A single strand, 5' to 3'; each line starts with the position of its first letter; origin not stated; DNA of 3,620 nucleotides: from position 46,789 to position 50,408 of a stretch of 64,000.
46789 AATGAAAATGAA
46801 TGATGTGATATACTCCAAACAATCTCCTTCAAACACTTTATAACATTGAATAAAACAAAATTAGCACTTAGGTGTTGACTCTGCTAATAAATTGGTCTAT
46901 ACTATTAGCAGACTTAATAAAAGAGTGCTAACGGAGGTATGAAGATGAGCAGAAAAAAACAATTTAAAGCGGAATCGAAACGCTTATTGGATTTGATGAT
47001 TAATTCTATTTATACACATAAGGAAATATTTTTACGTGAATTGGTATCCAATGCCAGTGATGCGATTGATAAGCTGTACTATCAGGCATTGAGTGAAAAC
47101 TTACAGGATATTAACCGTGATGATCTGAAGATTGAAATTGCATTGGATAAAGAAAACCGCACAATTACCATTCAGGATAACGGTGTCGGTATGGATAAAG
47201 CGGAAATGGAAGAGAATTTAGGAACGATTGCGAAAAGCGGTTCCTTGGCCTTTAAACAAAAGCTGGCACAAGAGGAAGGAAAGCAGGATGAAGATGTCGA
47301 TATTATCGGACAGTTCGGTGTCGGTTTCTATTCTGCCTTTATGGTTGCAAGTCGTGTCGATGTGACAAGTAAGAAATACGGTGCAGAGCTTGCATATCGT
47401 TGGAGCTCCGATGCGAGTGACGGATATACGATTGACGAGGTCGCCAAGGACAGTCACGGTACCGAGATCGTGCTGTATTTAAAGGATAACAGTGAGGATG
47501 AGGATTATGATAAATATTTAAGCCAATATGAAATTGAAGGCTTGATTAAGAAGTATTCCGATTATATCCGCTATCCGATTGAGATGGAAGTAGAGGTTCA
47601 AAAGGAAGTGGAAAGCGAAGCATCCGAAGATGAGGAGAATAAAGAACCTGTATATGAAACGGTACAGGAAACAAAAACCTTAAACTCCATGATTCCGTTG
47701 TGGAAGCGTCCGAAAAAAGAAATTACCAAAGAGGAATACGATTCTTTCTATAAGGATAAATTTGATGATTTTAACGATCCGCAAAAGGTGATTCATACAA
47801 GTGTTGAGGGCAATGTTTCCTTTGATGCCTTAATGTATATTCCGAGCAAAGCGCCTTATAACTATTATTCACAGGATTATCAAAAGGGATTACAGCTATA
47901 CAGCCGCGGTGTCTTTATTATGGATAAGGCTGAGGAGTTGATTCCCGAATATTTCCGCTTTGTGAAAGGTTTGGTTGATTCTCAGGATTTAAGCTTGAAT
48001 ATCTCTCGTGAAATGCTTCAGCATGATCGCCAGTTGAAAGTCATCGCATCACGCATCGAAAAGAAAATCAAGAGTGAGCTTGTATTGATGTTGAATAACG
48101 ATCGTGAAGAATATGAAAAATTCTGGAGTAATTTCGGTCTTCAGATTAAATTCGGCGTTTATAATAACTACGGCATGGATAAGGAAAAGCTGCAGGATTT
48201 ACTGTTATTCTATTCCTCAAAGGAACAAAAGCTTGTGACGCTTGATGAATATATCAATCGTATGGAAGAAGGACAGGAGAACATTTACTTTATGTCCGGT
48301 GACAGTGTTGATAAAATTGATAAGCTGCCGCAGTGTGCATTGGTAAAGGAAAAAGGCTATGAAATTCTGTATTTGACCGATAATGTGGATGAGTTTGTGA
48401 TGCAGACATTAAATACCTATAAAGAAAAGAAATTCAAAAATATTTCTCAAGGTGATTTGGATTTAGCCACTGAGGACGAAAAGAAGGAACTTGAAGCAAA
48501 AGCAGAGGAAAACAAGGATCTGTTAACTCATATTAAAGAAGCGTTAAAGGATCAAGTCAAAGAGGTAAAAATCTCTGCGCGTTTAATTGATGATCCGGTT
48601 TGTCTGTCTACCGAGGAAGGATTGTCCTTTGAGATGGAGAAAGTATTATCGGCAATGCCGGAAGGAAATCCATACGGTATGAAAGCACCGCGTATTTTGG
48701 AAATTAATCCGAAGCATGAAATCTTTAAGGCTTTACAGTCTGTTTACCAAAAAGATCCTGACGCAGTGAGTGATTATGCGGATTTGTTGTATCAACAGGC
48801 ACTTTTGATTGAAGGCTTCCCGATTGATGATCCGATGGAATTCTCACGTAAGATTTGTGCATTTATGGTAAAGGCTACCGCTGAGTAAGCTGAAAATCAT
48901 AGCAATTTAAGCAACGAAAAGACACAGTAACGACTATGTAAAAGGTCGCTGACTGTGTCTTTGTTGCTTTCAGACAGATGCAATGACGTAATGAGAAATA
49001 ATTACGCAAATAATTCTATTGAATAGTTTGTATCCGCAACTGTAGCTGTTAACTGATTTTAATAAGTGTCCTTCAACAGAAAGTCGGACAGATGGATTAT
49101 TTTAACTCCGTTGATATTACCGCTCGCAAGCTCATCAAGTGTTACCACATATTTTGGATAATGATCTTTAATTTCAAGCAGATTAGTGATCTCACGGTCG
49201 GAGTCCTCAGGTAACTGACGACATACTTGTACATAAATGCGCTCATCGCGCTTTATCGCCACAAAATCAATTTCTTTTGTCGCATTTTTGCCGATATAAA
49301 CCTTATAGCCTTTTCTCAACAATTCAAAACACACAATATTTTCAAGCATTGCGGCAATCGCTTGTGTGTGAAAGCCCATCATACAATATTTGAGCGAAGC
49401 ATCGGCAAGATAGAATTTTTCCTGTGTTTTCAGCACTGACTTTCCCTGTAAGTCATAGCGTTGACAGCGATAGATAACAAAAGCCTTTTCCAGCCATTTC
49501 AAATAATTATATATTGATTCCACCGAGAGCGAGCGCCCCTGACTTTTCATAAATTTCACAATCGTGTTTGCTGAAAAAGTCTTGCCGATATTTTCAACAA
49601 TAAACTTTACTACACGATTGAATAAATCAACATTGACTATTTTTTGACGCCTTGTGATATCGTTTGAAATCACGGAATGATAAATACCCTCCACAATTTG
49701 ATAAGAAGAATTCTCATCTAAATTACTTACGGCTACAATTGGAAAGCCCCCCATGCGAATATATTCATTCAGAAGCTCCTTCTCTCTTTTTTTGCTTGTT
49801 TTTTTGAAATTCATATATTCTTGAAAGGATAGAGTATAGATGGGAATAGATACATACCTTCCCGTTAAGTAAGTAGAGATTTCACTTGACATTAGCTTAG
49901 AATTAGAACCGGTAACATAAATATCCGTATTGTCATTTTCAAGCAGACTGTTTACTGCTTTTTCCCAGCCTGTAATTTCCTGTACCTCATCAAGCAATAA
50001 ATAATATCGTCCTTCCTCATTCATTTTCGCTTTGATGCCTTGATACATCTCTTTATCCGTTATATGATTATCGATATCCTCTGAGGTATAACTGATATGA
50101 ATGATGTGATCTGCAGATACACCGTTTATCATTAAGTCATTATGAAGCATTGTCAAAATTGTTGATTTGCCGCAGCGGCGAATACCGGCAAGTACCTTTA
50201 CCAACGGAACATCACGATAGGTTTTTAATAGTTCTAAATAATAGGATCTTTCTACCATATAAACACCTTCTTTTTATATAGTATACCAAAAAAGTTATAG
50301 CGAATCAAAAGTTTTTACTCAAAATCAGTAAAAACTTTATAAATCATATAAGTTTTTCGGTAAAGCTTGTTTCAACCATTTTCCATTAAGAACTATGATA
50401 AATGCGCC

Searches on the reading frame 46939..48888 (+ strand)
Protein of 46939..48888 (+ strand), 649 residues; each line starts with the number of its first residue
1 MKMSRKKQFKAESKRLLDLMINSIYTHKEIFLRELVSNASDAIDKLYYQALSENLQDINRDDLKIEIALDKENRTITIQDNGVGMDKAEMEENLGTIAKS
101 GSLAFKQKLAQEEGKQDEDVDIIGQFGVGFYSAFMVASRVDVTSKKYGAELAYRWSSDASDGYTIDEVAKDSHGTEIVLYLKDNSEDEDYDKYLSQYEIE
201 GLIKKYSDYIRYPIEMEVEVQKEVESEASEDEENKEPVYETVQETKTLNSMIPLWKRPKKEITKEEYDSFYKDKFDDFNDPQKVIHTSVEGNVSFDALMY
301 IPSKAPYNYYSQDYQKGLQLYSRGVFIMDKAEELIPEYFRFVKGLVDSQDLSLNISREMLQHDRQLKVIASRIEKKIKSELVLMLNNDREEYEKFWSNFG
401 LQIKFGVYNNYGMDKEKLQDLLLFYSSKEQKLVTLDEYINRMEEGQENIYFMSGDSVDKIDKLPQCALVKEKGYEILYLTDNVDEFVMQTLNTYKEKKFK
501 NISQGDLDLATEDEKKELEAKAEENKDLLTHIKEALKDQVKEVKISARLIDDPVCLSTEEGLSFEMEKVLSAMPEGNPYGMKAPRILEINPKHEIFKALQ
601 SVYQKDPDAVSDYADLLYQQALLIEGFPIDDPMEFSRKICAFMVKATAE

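Call 69: search_protein_families(library=pfam, proteins=[window:46939-48888:+], max_evalue=0.00001)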
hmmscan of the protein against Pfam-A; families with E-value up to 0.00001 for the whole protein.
window:46939-48888:+ (649 aa): 3 families
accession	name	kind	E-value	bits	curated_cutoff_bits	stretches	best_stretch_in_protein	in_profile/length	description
PF00183.23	HSP90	-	3.1e-127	426.1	24.4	1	193-644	2-487/518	Hsp90 protein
PF13589.12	HATPase_c_3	-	1.5e-13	51.4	25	1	31-161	6-109/137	Histidine kinase-, DNA gyrase B-, and HSP90-like ATPase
PF02518.31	HATPase_c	-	2.4e-06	28.4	26.4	1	29-182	3-108/111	Histidine kinase-, DNA gyrase B-, and HSP90-like ATPase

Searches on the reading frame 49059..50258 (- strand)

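Call 69: search_protein_families(library=pfam, proteins=[window:49059-50258:-], max_evalue=0.00001)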
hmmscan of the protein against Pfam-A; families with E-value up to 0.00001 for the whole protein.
window:49059-50258:- (399 aa): 2 families
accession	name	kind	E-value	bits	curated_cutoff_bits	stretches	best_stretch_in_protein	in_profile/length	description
PF13173.12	AAA_14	-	3.3e-32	111.7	27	1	20-149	4-129/129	AAA domain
PF13635.12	DUF4143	-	4.4e-18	66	28.1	1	199-346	2-158/160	Domain of unknown function (DUF4143)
